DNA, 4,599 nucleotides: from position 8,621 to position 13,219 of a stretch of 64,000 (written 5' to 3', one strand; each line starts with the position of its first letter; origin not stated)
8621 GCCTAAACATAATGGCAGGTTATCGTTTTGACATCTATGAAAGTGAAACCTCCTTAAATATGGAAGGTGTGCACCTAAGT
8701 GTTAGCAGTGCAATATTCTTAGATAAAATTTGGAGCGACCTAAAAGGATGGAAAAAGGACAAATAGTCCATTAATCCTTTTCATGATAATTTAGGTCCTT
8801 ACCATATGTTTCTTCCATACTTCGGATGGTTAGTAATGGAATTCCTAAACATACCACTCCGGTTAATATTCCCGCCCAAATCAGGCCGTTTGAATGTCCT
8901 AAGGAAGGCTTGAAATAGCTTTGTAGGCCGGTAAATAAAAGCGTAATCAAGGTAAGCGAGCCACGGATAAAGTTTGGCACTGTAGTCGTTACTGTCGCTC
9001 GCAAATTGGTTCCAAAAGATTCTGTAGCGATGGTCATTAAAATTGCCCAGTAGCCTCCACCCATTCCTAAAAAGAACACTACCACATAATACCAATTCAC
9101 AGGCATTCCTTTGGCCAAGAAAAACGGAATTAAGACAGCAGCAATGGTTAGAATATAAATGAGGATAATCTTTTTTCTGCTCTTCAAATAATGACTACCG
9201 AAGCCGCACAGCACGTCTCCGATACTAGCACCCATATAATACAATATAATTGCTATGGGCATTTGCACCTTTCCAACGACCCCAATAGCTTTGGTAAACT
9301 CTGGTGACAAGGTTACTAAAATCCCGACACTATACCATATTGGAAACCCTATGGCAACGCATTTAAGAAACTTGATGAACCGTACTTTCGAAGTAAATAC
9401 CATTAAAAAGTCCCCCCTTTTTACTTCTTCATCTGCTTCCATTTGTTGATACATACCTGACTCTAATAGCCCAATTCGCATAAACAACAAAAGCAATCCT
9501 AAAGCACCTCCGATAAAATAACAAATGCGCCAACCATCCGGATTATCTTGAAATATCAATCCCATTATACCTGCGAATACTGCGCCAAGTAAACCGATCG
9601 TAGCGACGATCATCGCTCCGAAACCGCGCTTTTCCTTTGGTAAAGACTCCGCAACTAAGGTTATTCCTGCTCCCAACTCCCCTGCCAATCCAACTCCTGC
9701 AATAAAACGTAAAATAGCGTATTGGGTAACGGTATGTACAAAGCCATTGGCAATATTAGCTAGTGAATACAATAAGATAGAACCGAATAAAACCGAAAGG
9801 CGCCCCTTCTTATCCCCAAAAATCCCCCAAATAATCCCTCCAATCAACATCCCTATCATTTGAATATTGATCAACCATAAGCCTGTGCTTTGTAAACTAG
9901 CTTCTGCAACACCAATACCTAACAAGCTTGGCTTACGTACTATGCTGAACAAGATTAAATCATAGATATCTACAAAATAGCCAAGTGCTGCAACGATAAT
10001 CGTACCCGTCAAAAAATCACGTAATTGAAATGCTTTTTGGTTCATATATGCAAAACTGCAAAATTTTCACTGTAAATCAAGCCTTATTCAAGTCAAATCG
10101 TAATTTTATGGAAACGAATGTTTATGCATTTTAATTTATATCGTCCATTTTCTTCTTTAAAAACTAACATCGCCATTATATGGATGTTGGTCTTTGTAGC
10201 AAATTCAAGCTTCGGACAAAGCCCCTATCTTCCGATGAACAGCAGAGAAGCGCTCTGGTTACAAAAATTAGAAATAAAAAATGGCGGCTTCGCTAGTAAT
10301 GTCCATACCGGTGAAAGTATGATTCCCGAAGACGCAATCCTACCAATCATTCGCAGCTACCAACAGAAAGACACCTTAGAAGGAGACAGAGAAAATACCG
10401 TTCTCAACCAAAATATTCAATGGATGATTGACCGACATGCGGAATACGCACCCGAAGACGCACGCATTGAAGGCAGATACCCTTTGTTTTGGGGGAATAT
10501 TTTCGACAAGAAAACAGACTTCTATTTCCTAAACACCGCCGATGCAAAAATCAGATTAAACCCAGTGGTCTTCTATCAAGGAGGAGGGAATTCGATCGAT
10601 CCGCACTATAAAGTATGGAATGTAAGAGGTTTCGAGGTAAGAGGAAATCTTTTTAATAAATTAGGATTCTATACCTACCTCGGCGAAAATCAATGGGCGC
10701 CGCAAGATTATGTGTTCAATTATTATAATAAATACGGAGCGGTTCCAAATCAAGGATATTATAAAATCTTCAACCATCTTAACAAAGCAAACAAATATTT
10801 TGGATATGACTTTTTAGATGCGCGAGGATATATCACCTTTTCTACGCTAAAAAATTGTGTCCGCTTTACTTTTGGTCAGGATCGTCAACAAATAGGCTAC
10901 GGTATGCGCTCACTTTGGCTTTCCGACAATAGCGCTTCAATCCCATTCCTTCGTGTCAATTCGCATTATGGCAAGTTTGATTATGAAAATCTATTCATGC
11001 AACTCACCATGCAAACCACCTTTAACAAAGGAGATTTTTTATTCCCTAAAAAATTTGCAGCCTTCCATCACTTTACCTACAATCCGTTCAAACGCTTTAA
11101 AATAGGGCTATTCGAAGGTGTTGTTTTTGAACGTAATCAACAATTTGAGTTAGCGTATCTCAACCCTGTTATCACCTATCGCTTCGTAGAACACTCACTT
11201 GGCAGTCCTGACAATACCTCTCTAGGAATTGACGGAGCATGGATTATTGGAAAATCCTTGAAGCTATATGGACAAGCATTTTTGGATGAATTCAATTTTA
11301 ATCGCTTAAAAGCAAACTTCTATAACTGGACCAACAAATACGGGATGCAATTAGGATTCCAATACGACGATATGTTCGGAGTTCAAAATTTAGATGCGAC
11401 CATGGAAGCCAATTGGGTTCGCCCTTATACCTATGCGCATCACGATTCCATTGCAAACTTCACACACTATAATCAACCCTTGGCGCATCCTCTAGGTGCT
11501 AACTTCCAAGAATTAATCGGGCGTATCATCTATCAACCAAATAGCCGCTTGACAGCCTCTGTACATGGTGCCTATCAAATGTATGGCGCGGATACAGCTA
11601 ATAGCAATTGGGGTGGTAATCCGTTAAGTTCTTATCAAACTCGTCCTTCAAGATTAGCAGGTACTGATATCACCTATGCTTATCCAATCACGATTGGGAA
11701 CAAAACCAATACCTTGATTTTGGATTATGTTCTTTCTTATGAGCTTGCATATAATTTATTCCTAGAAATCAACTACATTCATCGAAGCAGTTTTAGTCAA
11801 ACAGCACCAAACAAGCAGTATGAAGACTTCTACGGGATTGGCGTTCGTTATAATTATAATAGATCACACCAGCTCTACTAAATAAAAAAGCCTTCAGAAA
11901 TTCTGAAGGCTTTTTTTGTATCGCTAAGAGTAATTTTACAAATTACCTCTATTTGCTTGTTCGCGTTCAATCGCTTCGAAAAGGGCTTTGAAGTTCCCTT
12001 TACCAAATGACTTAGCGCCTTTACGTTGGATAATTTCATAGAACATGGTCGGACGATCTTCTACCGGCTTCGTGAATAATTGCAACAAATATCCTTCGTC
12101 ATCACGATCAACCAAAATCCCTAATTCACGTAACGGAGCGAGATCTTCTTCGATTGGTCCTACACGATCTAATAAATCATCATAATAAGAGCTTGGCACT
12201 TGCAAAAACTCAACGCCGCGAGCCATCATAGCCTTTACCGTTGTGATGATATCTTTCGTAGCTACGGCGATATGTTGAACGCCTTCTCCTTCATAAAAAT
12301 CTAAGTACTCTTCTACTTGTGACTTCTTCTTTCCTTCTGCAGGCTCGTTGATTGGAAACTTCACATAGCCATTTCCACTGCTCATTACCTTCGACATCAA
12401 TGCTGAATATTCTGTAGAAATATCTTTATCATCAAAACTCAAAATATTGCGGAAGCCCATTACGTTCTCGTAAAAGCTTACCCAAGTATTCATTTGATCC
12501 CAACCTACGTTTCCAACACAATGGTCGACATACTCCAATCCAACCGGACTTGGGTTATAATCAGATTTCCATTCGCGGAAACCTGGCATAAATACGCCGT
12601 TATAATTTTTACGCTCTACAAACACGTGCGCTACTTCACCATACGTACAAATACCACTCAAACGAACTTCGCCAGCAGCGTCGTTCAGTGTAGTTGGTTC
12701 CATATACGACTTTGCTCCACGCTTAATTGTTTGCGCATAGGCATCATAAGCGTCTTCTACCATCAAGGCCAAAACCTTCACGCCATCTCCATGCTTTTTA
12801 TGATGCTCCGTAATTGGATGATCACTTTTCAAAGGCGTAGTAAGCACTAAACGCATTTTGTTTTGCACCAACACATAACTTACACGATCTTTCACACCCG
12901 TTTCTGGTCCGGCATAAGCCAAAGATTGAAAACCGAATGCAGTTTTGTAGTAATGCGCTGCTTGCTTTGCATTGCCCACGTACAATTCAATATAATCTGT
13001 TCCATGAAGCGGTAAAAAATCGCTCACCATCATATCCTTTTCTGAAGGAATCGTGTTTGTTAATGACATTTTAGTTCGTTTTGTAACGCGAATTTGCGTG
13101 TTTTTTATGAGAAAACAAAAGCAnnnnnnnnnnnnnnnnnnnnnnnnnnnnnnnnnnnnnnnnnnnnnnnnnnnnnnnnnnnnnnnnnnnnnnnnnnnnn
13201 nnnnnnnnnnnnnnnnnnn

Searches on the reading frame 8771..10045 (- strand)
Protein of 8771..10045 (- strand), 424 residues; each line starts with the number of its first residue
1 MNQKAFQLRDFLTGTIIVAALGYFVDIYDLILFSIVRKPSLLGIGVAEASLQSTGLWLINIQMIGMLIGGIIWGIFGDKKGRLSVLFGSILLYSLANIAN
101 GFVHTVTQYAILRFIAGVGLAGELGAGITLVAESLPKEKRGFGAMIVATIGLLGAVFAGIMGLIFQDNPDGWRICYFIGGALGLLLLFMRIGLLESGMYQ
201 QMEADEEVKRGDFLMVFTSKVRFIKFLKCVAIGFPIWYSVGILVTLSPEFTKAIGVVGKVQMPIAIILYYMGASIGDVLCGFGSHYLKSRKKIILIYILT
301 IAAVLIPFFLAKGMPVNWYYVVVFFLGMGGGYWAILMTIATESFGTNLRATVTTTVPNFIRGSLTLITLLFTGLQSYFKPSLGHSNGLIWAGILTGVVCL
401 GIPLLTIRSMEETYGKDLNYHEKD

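Call 19: search_protein_families(library=pfam, proteins=[window:8771-10045:-], max_evalue=0.0001)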
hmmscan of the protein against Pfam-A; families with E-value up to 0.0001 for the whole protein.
window:8771-10045:- (424 aa): 2 families
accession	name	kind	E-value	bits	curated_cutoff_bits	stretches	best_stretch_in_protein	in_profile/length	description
PF07690.21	MFS_1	-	5.5e-29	101.6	33.4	1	20-354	2-333/347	Major Facilitator Superfamily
PF00083.30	Sugar_tr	-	1.2e-16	61.1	22.3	1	17-207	3-205/452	Sugar (and other) transporter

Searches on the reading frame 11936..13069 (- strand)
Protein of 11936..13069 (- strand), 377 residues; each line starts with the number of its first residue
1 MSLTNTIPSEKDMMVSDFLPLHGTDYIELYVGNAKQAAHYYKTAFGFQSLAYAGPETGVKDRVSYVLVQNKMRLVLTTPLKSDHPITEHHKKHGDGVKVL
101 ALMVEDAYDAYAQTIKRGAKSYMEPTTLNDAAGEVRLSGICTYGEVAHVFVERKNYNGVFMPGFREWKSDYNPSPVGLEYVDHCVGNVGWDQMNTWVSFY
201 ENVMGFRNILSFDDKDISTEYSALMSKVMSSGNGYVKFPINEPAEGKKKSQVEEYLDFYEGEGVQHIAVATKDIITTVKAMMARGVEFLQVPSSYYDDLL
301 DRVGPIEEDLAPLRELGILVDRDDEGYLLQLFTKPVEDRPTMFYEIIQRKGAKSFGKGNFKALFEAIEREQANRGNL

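Call 5: search_protein_families(library=pfam, proteins=[window:11936-13069:-], max_evalue=0.01)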
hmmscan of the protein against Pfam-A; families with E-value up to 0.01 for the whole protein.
window:11936-13069:- (377 aa): 5 families
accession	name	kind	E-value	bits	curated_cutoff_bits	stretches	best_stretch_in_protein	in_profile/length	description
PF00903.31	Glyoxalase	-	3.2e-21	76.4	20.6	2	182-321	3-111/121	Glyoxalase/Bleomycin resistance protein/Dioxygenase superfamily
PF13669.12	Glyoxalase_4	-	1.2e-11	45.3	27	2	197-291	14-96/109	Glyoxalase/Bleomycin resistance protein/Dioxygenase superfamily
PF14696.12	Glyoxalase_5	-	5.8e-06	26.9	27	1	21-153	7-126/139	Hydroxyphenylpyruvate dioxygenase, HPPD, N-terminal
PF13468.12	Glyoxalase_3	-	0.0014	19.1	25.1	0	249-287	65-101/176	Glyoxalase-like domain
PF22658.2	YycE-like_N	-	0.0049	17.2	27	0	191-215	8-32/52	YycE-like N-terminal domain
